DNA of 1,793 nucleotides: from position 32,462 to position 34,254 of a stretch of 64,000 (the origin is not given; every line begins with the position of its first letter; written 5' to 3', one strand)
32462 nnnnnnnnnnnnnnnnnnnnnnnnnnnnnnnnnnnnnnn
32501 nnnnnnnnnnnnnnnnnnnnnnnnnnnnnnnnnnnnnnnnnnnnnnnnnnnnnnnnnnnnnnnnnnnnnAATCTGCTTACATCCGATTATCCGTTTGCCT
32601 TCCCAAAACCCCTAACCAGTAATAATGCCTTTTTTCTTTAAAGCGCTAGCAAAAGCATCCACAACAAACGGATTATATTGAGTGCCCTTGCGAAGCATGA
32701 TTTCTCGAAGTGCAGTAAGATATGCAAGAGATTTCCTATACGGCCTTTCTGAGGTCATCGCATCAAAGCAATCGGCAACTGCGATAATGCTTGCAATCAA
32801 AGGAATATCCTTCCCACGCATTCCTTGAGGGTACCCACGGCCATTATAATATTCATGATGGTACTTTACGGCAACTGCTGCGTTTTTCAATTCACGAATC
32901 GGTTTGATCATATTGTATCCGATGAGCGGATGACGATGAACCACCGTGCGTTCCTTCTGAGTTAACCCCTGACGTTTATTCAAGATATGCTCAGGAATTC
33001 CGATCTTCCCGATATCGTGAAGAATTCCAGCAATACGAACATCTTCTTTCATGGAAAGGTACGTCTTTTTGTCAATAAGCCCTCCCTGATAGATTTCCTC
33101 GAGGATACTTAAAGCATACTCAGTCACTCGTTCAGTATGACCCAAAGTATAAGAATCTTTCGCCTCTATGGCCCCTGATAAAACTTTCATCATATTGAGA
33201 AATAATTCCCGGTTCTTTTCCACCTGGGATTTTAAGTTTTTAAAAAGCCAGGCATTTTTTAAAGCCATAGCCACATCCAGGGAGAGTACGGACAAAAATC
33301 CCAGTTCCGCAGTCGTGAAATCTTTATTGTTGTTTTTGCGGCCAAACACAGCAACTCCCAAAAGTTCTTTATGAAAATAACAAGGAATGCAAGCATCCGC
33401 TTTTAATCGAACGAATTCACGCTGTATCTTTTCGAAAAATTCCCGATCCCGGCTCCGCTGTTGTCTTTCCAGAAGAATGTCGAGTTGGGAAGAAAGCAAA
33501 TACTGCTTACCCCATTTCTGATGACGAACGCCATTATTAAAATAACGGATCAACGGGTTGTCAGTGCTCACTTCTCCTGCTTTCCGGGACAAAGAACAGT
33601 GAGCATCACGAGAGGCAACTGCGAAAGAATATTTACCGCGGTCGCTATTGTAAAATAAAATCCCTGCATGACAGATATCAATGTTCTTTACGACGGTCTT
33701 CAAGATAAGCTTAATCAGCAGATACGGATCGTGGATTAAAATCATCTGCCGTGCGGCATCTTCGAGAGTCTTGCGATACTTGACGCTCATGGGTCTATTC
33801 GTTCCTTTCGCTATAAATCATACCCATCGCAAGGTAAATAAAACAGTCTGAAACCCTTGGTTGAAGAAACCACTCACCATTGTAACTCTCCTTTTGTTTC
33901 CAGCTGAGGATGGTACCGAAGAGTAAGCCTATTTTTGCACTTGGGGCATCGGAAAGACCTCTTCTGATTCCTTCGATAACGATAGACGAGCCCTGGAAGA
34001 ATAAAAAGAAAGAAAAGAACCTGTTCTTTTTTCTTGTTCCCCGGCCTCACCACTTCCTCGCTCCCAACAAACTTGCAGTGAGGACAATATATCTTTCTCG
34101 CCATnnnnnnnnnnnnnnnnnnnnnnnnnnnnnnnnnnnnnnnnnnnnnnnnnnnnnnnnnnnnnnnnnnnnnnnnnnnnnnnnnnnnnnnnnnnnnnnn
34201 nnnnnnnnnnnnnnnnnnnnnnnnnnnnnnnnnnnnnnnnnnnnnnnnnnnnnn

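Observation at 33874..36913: MotA/MotB stator module coupled to a HEAT-repeat lipoprotein and a TM zinc-ribbon protein, in a window with no flagellar genes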

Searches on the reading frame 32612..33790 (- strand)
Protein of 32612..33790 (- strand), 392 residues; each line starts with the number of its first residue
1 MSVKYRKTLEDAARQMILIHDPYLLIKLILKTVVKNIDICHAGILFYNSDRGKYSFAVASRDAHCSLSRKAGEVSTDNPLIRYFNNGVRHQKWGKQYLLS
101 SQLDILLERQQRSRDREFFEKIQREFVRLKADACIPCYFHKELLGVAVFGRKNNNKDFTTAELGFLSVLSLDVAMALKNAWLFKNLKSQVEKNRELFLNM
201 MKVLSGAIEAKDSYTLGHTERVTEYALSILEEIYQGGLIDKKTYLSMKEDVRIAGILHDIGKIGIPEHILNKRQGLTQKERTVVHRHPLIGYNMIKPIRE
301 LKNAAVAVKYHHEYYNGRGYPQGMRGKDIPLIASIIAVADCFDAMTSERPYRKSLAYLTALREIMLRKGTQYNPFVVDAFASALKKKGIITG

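Call 3: search_protein_families(library=pfam, proteins=[window:32612-33790:-], max_evalue=0.01)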
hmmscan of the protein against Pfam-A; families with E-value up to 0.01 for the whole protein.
window:32612-33790:- (392 aa): 3 families
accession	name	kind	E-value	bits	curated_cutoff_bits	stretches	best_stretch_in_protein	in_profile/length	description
PF13487.12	HD_5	-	3.2e-33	115.3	27.2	1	203-374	2-168/170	HD domain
PF01966.28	HD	-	1.2e-18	67.9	22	1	216-345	2-116/116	HD domain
PF13185.12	GAF_2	-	0.0037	17.9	28.6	0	27-177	9-135/136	GAF domain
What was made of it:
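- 32612..33790 (-): HD-GYP c-di-GMP phosphodiesterase (392 aa), 83 nt downstream. It is a neighbour and possible co-transcript. No terminator-like site lies between it and the small gene. HD_5 E 3e-33; GAF_2 only E 0.004 (call 3).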

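Call 4: search_protein_families(library=ncbifam, proteins=[window:32612-33790:-], max_evalue=0.01)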
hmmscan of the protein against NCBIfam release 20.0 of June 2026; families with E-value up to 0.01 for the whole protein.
window:32612-33790:- (392 aa): 5 families
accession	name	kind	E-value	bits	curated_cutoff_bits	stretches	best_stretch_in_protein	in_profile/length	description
NF053512.1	nitric_RR_NosR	exception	2.1e-36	125.9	400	1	184-386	161-356/422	response regulator c-di-GMP phosphodiesterase, NosR family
TIGR00277.1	HDIG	domain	0.00018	21.3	27.6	1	216-313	6-83/84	HDIG domain-containing metalloprotein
TIGR01596.1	cas3_HD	equivalog_domain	0.0011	19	43.45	1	218-313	4-102/178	CRISPR-associated endonuclease Cas3''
TIGR02578.2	cas_TM1811_Csm1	equivalog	0.0036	16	170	1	249-349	2-82/753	type III-A CRISPR-associated protein Cas10/Csm1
NF045665.1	NTPtran_DVU1551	equivalog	0.0058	15.7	315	1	183-269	186-265/359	DVU_1551 family NTP transferase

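Call 31: search_protein_families(library=padloc, proteins=[window:32612-33790:-], max_evalue=0.01)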
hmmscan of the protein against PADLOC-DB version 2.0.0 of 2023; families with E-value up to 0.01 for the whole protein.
window:32612-33790:- (392 aa): 5 families
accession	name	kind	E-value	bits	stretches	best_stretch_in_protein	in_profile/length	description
PDLC01254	Cas3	-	3e-06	25.6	1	217-315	11-91/164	CAS-I; effector_G3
PDLC00940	Cas3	-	0.0003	19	1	218-313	4-102/178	CRISPR-associated endonuclease Cas3-HD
PDLC01293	Cas10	-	0.0006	16.8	1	252-349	2-78/577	CAS-III; effector_LS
PDLC01456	Cas3a2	-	0.0034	15.5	1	242-315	40-111/207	CAS-I; effector_G3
PDLC01761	Cas3b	-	0.0063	13.2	1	217-317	16-110/705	-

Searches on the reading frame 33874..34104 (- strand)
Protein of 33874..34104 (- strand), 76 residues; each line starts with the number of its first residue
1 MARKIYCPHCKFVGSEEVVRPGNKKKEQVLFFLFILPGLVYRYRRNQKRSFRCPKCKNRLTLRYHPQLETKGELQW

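Call 3: search_protein_families(library=pfam, proteins=[window:33874-34104:-], max_evalue=0.01)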
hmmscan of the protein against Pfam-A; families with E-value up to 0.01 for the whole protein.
window:33874-34104:- (76 aa): 10 families
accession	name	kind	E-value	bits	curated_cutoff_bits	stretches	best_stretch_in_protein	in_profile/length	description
PF25164.1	CoiA_N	-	0.00011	22.1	26.3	1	46-63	13-30/50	Competence protein CoiA, N-terminal domain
PF22289.1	DmmA-like_C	-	0.00018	21.9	27.4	0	47-65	15-33/44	Dimethylamine monooxygenase subunit DmmA-like, C-terminal domain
PF10601.15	zf-LITAF-like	-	0.00032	21.2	23.8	1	3-61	4-67/70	LITAF-like zinc ribbon domain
PF21276.3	ZNF512_C2HC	-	0.0019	18.3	27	0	3-14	12-23/38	Zinc finger protein 512, C2HC zinc finger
PF23549.1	Zn_ribbon_GRF_2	-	0.003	17.7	27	0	6-25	3-22/45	GRF-like zinc ribbon domain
PF21957.2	Zn_ribbon_16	-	0.0036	17.7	27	0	43-65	3-29/65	Zinc beta-ribbon finger, putative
PF13717.11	Zn_ribbon_4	-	0.0043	17.4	30.3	0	4-13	2-11/36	zinc-ribbon domain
PF23451.1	Zn_ribbon_PaaD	-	0.0048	17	27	0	44-65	8-29/53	PaaD zinc beta ribbon domain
PF23548.1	Zn_ribbon_FGT1_2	-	0.0085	16.1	27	0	51-61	21-31/35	FORGETTER1 second zinc ribbon domain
PF13248.11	Zn_ribbon_3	-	0.0086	16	27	0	51-60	3-11/26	zinc-ribbon domain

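Call 4: search_protein_families(library=ncbifam, proteins=[window:33874-34104:-], max_evalue=0.01)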
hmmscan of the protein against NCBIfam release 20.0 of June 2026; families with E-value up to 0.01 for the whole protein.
window:33874-34104:- (76 aa): 4 families
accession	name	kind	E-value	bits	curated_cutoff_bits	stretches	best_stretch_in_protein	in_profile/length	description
NF041259.1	mono_DmmA_fam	domain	0.00019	21.7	60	0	44-65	64-85/101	dimethylamine monooxygenase subunit DmmA family protein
NF038384.1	zinc_YnfU_fam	subfamily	0.0043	16.6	36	0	44-58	10-24/52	YnfU family zinc-binding protein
NF041591.1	CxxC_VVA0879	subfamily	0.0057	16.6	37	0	45-63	16-34/101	VVA0879 family protein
NF011481.0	PRK14890.1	equivalog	0.009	16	61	0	45-63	22-40/61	putative Zn-ribbon RNA-binding protein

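Call 31: search_protein_families(library=padloc, proteins=[window:33874-34104:-], max_evalue=0.01)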
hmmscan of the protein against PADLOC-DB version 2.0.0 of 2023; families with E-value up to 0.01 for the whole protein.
window:33874-34104:- (76 aa): 0 families

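Call 62: predict_structure(protein=window:33874-34104:-)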
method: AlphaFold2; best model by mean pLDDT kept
length: 76 residues; sequences in the alignment: 1
mean_pLDDT: 53.6   pTM: 0.34
mean pLDDT of the five models: 53.6, 51.9, 51.7, 47.4, 45.9
residues with pLDDT >= 90: 0; 70-90: 9; 50-70: 33; < 50: 34
segments of 3 or more residues with pLDDT < 50: 21-28, 40-48, 63-69, 71-76
pLDDT, mean of each block of 10 residues (from residue 1): 65 59 48 53 46 66 45 44
secondary structure, 60 per line:
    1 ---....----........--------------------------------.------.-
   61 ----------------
elements in order: E4-7 E12-15 H16-19
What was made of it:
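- On LITAF-like zinc ribbon (PF10601): The AF2 single-sequence model was uninformative, pLDDT 54 (call 62).
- Tried and rejected: The single-sequence run gave pLDDT 54 and was unusable (call 62).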

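Call 72: search_protein_families(library=pfam, alignment_id=A2, max_evalue=0.01)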
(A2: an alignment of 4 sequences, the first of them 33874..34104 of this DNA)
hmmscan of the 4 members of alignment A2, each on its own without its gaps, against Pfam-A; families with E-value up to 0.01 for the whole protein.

A. member 1, window:33874-34104:- (76 aa): 10 families
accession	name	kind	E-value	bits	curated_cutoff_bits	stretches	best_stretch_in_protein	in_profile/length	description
PF25164.1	CoiA_N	-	0.00011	22.1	26.3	1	46-63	13-30/50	Competence protein CoiA, N-terminal domain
PF22289.1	DmmA-like_C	-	0.00018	21.9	27.4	0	47-65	15-33/44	Dimethylamine monooxygenase subunit DmmA-like, C-terminal domain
PF10601.15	zf-LITAF-like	-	0.00032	21.2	23.8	1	3-61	4-67/70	LITAF-like zinc ribbon domain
PF21276.3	ZNF512_C2HC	-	0.0019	18.3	27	0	3-14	12-23/38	Zinc finger protein 512, C2HC zinc finger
PF23549.1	Zn_ribbon_GRF_2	-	0.003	17.7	27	0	6-25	3-22/45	GRF-like zinc ribbon domain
PF21957.2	Zn_ribbon_16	-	0.0036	17.7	27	0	43-65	3-29/65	Zinc beta-ribbon finger, putative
PF13717.11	Zn_ribbon_4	-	0.0043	17.4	30.3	0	4-13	2-11/36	zinc-ribbon domain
PF23451.1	Zn_ribbon_PaaD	-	0.0048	17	27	0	44-65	8-29/53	PaaD zinc beta ribbon domain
PF23548.1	Zn_ribbon_FGT1_2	-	0.0085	16.1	27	0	51-61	21-31/35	FORGETTER1 second zinc ribbon domain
PF13248.11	Zn_ribbon_3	-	0.0086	16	27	0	51-60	3-11/26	zinc-ribbon domain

B. families by the number of members that match (of 4 scanned): 18 families
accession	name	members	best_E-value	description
PF10601.15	zf-LITAF-like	4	0.00032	LITAF-like zinc ribbon domain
PF13248.11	Zn_ribbon_3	3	0.0059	zinc-ribbon domain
PF25164.1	CoiA_N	2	0.00011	Competence protein CoiA, N-terminal domain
PF21957.2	Zn_ribbon_16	2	0.00011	Zinc beta-ribbon finger, putative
PF21276.3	ZNF512_C2HC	2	0.00073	Zinc finger protein 512, C2HC zinc finger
PF02591.20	Zn_ribbon_9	2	0.0026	C4-type zinc ribbon domain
PF23451.1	Zn_ribbon_PaaD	2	0.0027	PaaD zinc beta ribbon domain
PF13717.11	Zn_ribbon_4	2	0.0043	zinc-ribbon domain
PF08772.16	Zn_ribbon_NOB1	1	5.8e-05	Nin one binding (NOB1) Zn-ribbon like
PF22289.1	DmmA-like_C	1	0.00018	Dimethylamine monooxygenase subunit DmmA-like, C-terminal domain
PF07754.17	HVO_2753_ZBP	1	0.00073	Small zinc finger protein HVO_2753-like, Zn-binding pocket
PF01214.23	CK_II_beta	1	0.0021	Casein kinase II regulatory subunit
PF23549.1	Zn_ribbon_GRF_2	1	0.003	GRF-like zinc ribbon domain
PF22910.1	EDR4-like_1st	1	0.0049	Enhanced disease resistance 4-like, N-terminal domain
PF14803.11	Zn_ribbon_Nudix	1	0.0051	Nudix N-terminal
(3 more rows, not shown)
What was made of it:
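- On LITAF-like zinc ribbon (PF10601): However the best score is 21.2 bits against a cutoff of 23.8 (calls 3, 72).
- Closest known: LITAF/SIMPLE-like domain. Same: Full-length match to the profile in all four clade members (calls 3, 72).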
